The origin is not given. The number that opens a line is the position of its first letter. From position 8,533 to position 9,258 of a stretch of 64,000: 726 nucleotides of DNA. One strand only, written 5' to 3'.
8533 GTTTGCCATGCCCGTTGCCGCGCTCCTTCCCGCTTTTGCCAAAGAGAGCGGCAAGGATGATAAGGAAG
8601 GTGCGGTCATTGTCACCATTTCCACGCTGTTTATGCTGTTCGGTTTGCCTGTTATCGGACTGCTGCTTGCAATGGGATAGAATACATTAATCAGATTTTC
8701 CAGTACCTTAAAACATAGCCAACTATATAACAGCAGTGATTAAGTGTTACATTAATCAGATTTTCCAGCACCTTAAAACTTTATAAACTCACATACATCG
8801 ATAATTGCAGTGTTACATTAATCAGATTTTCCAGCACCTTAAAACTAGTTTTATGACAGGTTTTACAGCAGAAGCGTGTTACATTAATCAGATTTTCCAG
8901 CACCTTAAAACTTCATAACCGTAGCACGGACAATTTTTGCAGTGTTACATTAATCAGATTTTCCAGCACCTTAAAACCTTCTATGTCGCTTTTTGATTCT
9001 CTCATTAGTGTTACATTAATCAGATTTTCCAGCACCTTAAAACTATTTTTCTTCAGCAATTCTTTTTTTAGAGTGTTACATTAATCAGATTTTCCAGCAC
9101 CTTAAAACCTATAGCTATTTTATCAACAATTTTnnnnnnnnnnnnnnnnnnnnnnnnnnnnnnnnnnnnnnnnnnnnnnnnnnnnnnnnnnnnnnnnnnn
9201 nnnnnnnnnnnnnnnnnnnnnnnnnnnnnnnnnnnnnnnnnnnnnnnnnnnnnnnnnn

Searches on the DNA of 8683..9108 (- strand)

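Call 65: search_dna_similar(query=window:8683-9108:-, collection=phages, mode=distant, max_evalue=0.05, max_rows=10)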
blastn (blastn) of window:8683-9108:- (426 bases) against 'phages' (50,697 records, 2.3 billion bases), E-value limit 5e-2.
No match.
